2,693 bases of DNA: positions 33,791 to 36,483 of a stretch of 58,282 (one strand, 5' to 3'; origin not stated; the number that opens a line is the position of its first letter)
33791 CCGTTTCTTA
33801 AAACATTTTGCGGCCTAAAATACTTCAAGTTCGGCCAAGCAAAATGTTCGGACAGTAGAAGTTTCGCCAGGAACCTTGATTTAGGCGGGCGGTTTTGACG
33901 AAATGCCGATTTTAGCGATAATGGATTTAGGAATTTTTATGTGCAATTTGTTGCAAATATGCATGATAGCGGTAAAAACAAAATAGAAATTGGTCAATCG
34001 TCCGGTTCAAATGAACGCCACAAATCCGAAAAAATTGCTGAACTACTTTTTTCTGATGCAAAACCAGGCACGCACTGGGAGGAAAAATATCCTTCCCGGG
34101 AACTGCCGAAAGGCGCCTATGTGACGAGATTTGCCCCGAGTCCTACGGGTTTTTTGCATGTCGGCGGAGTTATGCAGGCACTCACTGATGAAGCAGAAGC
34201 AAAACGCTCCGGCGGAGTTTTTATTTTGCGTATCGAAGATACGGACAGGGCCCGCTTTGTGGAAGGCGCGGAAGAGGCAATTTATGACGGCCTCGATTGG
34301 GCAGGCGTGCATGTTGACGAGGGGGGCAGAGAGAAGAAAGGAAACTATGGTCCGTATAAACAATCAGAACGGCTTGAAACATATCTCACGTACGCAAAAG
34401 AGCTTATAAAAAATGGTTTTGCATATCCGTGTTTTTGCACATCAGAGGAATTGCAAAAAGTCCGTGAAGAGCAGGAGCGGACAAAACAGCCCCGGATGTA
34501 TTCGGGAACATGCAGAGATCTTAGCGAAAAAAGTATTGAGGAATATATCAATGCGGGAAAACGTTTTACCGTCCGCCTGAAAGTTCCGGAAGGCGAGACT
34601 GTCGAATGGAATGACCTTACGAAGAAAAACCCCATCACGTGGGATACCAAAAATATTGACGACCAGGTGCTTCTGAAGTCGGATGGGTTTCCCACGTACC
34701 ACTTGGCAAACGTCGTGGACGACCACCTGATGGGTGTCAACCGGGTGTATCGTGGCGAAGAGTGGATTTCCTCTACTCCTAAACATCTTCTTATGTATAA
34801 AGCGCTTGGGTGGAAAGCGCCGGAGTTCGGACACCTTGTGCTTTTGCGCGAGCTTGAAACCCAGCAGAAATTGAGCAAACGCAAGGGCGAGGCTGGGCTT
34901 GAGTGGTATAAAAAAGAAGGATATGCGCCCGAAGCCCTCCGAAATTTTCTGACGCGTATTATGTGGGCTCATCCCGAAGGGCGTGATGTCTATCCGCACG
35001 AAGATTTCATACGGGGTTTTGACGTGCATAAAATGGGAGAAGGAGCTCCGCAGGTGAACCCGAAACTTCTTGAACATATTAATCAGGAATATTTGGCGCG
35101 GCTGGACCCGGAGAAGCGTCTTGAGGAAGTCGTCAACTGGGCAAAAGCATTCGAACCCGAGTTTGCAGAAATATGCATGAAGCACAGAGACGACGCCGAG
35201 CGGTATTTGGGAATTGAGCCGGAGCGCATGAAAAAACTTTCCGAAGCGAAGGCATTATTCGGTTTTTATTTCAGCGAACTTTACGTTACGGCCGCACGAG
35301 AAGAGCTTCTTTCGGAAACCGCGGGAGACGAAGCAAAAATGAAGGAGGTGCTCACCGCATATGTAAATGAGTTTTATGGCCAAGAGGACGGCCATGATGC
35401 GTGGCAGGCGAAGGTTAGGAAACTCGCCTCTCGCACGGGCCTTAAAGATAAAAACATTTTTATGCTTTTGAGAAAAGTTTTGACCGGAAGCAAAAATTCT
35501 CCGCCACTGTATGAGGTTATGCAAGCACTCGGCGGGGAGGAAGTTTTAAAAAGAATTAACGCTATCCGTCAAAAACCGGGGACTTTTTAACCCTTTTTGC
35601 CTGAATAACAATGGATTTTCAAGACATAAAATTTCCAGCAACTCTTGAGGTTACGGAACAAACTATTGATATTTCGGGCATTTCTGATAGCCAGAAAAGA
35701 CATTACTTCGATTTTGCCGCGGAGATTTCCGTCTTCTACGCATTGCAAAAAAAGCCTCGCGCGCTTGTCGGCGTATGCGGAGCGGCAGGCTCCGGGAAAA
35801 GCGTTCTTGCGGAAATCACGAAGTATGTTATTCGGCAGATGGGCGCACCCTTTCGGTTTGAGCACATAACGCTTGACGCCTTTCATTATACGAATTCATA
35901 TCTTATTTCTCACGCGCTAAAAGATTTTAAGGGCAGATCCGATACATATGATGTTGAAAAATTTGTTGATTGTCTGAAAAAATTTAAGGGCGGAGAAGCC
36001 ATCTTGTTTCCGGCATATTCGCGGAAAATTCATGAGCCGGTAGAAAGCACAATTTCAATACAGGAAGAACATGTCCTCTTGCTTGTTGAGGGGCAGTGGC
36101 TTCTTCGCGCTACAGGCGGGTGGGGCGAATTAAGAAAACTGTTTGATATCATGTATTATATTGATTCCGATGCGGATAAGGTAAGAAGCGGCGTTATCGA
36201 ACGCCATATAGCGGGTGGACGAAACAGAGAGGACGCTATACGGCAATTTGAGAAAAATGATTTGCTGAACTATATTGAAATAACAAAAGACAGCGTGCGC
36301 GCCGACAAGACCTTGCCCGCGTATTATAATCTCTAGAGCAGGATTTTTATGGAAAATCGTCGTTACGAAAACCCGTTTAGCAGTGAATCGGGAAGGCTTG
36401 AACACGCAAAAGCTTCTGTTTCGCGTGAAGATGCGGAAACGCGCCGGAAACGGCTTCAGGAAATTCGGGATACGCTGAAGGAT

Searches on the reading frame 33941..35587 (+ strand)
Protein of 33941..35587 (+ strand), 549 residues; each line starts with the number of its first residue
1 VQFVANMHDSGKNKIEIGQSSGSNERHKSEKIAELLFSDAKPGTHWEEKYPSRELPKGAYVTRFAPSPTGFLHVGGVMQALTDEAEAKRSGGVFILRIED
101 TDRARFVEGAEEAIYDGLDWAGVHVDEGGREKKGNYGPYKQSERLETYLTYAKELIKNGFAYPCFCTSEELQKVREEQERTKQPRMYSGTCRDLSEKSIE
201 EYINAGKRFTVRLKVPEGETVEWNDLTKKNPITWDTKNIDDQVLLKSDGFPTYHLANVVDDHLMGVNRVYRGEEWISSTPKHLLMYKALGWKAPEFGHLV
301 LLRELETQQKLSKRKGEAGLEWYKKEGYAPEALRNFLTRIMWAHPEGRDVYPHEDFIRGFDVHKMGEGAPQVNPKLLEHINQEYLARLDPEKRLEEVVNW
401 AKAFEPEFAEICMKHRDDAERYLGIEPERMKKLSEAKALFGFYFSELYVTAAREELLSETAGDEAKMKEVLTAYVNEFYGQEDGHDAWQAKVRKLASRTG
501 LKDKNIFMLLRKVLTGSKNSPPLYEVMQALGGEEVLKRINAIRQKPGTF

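Call 11: search_protein_families(library=pfam, proteins=[window:33941-35587:+])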
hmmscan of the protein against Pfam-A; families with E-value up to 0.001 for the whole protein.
window:33941-35587:+ (549 aa): 2 families
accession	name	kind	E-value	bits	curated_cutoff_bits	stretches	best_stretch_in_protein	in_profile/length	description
PF00749.27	tRNA-synt_1c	-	6.3e-88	295.1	23.4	1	61-376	3-311/314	tRNA synthetases class I (E and Q), catalytic domain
PF19269.4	Anticodon_2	-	2.5e-17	64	23.6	1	409-541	3-139/141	Anticodon binding domain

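Call 70: find_homologous_proteins(query=window:33959-35587:+, max_evalue=1e-100)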
Query window:33959-35587:+ (543 aa): 394 proteins with E <= 1e-100 among 8000 candidates; the best 120 are listed.
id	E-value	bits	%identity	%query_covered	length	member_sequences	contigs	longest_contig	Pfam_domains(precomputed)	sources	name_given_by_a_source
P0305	0.0e+0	1253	100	100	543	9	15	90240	PF19269.5,PF00749.28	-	-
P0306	6.2e-233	792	64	95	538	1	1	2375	PF19269.5,PF00749.28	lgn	-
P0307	7.8e-231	785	64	94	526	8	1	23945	PF19269.5,PF00749.28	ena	-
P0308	6.9e-225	766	62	95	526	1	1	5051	PF19269.5,PF00749.28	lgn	-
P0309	8.5e-137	475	44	91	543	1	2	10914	PF19269.5,PF00749.28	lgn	-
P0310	2.6e-135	470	45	90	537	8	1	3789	PF19269.5,PF00749.28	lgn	-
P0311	4.5e-133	463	45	91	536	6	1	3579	PF19269.5,PF00749.28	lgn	-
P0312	6.5e-133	462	44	91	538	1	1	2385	PF19269.5,PF00749.28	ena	-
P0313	3.8e-131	456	45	91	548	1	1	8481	PF19269.5,PF00749.28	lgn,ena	-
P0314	3.8e-131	456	45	91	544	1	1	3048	PF19269.5,PF00749.28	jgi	jgi:glutamyl-tRNA synthetase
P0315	7.2e-131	455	43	92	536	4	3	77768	PF19269.5,PF00749.28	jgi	jgi:glutamyl-tRNA synthetase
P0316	3.4e-129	450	44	90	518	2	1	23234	PF19269.5,PF00749.28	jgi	-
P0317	4.3e-129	450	44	90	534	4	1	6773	PF19269.5,PF00749.28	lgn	-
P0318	9.2e-129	448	45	91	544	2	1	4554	PF19269.5,PF00749.28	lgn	-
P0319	1.0e-128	448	45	91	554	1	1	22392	PF19269.5,PF00749.28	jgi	-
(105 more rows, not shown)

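Call 71: find_encoding_contigs(protein=P0307, flank=8000, max_places=2)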
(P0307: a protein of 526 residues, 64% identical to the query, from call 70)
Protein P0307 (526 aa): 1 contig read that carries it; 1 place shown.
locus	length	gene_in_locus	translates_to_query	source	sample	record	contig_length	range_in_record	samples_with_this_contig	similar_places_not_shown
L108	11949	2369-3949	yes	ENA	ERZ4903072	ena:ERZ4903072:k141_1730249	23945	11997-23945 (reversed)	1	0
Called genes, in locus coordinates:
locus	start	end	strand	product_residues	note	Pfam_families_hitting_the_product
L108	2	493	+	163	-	?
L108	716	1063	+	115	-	PF09136:Glucodextran_B (weak)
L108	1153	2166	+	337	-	PF00154:RecA_N, PF06745:ATPase (faint), PF08423:Rad51, PF27531:MT3502_N (weak), PF01637:ATPase_2 (faint), PF21096:RecA_C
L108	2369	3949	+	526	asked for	PF00749:tRNA-synt_1c, PF19269:Anticodon_2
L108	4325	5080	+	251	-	PF01555:N6_N4_Mtase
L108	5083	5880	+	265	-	PF15515:MvaI_BcnI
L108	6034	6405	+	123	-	PF22091:DUF6941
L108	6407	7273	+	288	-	PF13365:Trypsin_2 (weak)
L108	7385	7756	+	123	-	-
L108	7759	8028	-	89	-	-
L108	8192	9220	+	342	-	PF01212:Beta_elim_lyase, PF00266:Aminotran_5 (weak)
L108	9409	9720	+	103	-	-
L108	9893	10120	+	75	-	-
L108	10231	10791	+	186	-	PF00293:NUDIX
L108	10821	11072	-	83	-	-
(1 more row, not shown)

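Call 72: find_encoding_contigs(protein=P0308, flank=5000, max_places=2)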
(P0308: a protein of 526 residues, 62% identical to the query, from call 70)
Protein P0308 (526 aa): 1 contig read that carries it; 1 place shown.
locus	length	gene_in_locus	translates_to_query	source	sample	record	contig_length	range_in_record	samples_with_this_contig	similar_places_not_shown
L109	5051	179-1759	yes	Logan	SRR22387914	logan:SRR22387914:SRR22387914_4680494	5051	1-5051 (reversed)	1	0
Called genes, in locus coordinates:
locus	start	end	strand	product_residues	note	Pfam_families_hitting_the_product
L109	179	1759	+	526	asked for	PF00749:tRNA-synt_1c, PF19269:Anticodon_2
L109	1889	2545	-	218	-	-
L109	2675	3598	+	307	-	PF03372:Exo_endo_phos (weak)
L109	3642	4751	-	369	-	-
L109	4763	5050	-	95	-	?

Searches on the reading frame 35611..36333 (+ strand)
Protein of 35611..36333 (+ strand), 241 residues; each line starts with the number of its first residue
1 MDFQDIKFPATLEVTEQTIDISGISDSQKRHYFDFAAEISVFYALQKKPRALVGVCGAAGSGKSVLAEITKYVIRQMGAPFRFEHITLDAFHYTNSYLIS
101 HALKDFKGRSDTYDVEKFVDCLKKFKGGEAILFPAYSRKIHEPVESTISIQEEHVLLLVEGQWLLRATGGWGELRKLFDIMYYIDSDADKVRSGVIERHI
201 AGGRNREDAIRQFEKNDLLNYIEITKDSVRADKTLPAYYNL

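Call 11: search_protein_families(library=pfam, proteins=[window:35611-36333:+])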
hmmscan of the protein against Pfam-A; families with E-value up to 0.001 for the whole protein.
window:35611-36333:+ (241 aa): 1 family
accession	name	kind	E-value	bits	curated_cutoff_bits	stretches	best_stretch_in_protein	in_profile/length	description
PF00485.24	PRK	-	5.6e-08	33.3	22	1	53-227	2-181/196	Phosphoribulokinase / Uridine kinase family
